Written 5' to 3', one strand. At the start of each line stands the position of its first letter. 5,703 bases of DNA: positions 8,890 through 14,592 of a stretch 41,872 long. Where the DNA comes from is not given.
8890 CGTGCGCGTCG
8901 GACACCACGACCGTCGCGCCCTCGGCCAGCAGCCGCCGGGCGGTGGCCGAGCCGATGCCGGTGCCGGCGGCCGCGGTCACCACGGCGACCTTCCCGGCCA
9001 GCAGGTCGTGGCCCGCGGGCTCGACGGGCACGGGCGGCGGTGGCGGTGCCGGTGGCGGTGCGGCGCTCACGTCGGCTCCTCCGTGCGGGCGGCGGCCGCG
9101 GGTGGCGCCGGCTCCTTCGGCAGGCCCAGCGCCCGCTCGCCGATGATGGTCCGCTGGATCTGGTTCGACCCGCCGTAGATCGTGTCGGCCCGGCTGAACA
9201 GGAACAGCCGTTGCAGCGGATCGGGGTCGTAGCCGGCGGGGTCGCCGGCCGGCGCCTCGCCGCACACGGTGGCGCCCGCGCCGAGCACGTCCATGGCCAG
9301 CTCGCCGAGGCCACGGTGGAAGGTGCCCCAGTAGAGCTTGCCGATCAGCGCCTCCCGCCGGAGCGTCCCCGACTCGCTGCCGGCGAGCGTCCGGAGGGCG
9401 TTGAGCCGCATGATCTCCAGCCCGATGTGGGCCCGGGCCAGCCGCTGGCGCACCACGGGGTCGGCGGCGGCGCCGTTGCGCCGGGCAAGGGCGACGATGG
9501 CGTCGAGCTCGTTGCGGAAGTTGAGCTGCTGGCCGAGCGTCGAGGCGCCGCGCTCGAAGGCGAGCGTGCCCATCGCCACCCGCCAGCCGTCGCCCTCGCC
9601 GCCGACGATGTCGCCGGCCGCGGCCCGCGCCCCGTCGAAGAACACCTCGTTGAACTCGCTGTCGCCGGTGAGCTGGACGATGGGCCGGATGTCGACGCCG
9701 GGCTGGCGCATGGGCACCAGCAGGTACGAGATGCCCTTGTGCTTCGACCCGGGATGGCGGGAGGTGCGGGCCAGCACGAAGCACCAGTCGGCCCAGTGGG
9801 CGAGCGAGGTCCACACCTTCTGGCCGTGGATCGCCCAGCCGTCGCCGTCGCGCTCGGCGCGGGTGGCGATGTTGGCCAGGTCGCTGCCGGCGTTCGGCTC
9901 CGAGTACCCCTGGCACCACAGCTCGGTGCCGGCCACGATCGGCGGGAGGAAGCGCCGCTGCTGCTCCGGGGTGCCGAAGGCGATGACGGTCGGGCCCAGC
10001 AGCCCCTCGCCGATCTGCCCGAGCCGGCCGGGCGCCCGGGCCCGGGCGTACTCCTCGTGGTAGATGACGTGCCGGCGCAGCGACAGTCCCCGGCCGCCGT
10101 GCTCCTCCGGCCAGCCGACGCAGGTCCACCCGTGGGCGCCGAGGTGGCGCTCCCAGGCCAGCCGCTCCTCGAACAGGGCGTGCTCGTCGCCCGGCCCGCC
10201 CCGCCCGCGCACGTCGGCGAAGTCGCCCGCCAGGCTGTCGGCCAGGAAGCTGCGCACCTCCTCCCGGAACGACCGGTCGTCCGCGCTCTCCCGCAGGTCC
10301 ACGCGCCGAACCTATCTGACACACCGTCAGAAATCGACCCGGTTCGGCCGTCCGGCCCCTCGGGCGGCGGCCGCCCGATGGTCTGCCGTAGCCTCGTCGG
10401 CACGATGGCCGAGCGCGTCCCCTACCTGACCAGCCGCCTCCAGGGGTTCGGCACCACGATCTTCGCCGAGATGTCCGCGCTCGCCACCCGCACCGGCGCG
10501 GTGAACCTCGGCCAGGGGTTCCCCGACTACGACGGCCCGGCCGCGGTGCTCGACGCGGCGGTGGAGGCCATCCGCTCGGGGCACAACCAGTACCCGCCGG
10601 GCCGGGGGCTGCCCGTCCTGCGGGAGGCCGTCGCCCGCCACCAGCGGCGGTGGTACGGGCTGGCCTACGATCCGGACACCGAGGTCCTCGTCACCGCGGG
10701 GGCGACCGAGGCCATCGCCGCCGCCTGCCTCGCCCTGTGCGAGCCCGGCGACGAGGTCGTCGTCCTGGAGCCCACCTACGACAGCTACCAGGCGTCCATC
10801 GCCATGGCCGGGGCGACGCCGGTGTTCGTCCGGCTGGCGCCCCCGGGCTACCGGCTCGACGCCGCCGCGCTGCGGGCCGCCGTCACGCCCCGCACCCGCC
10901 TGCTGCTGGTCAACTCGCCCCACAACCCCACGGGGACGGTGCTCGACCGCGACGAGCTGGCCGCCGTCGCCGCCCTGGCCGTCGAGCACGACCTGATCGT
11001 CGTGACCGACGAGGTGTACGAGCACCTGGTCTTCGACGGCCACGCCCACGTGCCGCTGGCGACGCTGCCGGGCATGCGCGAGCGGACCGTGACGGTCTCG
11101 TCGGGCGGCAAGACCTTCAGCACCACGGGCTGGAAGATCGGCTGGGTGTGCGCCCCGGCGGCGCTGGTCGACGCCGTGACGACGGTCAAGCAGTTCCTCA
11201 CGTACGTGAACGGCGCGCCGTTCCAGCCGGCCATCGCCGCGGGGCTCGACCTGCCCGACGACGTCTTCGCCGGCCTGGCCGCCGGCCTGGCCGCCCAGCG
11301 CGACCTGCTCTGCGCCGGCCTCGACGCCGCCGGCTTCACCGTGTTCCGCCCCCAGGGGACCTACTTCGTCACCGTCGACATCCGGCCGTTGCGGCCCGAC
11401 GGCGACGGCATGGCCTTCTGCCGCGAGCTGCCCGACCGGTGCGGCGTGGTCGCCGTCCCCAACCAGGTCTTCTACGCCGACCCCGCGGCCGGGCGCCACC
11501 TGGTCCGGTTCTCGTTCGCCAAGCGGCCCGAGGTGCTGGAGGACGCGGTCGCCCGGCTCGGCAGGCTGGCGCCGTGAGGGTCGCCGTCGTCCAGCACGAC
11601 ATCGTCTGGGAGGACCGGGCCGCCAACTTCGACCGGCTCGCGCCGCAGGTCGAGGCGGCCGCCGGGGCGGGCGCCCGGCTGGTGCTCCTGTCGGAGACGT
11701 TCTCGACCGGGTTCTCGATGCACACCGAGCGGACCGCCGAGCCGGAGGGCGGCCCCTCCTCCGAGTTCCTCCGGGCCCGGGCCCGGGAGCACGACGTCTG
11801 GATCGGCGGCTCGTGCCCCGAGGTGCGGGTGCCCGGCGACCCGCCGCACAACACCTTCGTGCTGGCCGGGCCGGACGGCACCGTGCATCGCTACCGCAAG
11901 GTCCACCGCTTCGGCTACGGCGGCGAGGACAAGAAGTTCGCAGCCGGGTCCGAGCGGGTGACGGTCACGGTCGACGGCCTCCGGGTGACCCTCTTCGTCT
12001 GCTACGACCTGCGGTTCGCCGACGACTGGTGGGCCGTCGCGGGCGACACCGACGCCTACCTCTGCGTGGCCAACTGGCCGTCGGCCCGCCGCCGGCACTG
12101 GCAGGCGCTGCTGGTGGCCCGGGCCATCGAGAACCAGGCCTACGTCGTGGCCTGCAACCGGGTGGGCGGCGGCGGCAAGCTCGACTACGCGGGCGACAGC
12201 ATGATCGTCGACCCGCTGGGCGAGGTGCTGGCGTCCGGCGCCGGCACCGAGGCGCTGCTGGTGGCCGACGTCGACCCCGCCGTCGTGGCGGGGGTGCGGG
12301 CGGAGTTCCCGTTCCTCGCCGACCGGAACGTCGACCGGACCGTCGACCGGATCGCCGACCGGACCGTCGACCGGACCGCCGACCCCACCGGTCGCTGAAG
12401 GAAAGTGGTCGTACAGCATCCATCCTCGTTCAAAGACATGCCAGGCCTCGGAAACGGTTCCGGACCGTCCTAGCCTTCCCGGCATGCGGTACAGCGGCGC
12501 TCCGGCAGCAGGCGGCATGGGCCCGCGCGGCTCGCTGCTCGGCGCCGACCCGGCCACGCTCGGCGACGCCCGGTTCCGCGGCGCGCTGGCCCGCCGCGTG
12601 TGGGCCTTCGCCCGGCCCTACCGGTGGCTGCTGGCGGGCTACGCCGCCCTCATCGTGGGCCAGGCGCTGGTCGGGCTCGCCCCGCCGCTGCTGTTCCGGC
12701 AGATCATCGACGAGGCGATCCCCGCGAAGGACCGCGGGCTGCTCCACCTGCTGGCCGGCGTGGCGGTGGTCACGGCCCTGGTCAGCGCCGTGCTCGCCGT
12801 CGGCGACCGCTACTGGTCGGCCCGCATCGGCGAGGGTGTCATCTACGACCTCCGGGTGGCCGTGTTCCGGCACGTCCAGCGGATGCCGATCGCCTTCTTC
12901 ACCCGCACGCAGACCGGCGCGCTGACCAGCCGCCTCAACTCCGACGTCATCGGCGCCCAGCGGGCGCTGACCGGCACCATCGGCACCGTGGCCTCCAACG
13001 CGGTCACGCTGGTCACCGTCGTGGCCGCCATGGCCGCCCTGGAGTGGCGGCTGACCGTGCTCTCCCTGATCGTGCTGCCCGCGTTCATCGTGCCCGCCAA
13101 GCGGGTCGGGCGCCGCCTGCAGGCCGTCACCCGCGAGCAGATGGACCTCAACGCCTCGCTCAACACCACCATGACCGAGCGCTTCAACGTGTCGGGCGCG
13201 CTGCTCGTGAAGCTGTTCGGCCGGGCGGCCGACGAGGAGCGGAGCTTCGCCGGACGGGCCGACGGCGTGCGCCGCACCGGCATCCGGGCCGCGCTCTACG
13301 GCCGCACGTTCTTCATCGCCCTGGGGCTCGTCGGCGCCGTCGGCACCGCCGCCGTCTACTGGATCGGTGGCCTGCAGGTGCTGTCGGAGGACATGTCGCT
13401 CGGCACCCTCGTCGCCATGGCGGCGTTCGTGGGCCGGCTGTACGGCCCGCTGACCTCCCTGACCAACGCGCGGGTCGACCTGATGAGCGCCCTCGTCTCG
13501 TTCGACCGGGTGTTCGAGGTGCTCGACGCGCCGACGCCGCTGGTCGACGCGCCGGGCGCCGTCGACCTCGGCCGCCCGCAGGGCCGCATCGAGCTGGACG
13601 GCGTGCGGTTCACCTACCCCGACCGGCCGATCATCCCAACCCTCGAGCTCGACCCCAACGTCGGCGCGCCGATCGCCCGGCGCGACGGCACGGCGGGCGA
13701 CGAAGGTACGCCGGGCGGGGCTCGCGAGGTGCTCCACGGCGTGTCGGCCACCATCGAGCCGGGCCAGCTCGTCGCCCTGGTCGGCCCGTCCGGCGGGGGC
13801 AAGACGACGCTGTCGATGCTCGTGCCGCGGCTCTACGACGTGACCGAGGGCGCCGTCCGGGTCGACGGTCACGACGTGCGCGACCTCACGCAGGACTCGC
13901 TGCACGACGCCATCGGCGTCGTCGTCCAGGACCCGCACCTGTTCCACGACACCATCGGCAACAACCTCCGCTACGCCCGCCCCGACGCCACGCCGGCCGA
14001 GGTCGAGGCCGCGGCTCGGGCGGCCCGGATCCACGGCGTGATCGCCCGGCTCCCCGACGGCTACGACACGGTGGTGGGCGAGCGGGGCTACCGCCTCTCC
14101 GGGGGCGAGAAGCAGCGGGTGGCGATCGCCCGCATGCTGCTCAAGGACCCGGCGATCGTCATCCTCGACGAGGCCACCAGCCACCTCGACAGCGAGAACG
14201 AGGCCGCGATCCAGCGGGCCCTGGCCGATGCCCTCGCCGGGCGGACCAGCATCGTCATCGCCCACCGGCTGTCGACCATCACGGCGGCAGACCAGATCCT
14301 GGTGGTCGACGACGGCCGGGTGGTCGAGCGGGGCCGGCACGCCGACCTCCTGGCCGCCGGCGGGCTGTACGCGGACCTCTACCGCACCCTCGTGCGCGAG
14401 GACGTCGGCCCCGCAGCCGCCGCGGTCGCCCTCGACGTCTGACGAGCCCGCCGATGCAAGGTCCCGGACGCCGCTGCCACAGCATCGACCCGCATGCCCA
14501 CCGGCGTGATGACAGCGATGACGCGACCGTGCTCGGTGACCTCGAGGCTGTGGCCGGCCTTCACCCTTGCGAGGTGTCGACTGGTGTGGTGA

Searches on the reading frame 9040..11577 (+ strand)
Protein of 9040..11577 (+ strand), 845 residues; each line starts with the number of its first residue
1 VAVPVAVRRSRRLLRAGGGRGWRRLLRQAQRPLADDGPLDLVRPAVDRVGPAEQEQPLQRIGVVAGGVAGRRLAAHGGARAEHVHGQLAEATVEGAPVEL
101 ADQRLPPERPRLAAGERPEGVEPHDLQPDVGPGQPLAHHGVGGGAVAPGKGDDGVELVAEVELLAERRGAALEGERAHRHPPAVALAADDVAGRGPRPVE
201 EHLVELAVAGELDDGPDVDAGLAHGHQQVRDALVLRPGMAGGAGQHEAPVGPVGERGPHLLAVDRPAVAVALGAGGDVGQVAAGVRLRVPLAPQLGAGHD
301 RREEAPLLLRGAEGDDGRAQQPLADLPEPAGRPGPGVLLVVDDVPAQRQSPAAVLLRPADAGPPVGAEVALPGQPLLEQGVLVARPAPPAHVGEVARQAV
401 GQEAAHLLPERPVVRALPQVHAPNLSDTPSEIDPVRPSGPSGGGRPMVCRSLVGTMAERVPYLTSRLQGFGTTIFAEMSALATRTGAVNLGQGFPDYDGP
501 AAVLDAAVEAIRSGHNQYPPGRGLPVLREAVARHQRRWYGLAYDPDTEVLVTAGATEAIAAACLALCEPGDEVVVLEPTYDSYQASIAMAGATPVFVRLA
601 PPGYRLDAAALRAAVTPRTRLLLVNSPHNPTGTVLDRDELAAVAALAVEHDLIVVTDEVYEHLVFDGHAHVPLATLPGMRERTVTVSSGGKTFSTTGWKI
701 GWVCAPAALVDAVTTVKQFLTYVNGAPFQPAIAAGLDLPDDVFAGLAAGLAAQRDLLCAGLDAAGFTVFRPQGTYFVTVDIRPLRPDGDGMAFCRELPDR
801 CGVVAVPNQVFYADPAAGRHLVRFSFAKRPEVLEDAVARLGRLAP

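Call 39: search_protein_families(library=pfam, proteins=[window:9040-11577:+], max_evalue=0.001)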
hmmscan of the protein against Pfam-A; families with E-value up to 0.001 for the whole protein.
window:9040-11577:+ (845 aa): 6 families
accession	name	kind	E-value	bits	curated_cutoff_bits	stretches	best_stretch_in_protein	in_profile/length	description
PF00155.27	Aminotran_1_2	-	1.2e-70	239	19.7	1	488-840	4-361/361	Aminotransferase class I and II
PF01041.23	DegT_DnrJ_EryC1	-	5e-11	42.9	19.8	1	547-657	40-145/360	DegT/DnrJ/EryC1/StrS aminotransferase family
PF00266.25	Aminotran_5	-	7.8e-08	32.1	21.5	1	545-659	60-177/371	Aminotransferase class-V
PF01053.26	Cys_Met_Meta_PP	-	1.4e-07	30.9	27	1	549-660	70-176/381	Cys/Met metabolism PLP-dependent enzyme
PF01212.27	Beta_elim_lyase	-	2.7e-06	27.4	27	1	502-657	13-168/288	Beta-eliminating lyase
PF01276.26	OKR_DC_1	-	0.00023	20.5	27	1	542-598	78-134/417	Orn/Lys/Arg decarboxylase, major domain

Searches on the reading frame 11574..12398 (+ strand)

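Call 39: search_protein_families(library=pfam, proteins=[window:11574-12398:+], max_evalue=0.001)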
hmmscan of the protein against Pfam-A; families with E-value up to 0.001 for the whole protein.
window:11574-12398:+ (274 aa): 1 family
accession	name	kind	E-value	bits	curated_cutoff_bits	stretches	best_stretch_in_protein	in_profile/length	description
PF00795.27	CN_hydrolase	-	4.6e-43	147.8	23.2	1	2-242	1-255/256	Carbon-nitrogen hydrolase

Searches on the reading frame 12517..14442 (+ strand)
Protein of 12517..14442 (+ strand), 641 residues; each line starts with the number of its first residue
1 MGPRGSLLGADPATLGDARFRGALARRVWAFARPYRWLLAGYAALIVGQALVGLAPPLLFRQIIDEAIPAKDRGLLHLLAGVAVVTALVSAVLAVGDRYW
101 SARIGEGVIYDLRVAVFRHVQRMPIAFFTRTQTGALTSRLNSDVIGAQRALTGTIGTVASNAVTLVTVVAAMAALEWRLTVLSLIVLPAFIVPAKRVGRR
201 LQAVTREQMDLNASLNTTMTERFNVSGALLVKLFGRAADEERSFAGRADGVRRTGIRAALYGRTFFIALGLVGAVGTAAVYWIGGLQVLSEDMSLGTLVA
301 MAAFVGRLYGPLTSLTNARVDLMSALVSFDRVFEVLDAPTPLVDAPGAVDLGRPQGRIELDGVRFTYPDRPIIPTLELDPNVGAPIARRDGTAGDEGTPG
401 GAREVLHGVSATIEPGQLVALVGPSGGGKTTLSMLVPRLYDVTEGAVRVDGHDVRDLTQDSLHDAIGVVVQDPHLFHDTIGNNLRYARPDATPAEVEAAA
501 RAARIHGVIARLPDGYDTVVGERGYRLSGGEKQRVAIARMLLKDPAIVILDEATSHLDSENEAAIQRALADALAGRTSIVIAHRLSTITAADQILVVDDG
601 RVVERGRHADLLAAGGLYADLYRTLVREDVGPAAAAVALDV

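Call 39: search_protein_families(library=pfam, proteins=[window:12517-14442:+], max_evalue=0.001)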
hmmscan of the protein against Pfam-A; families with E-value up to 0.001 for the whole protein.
window:12517-14442:+ (641 aa): 3 families
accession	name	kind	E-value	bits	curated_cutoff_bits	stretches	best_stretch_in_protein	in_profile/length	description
PF00664.28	ABC_membrane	-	1e-44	153.7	28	1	44-311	6-273/274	ABC transporter transmembrane region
PF00005.33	ABC_tran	-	3.2e-32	112.4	25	1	406-555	1-137/137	ABC transporter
PF02463.25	SMC_N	-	4.7e-06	26.6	40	1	375-597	135-211/220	RecF/RecN/SMC N terminal domain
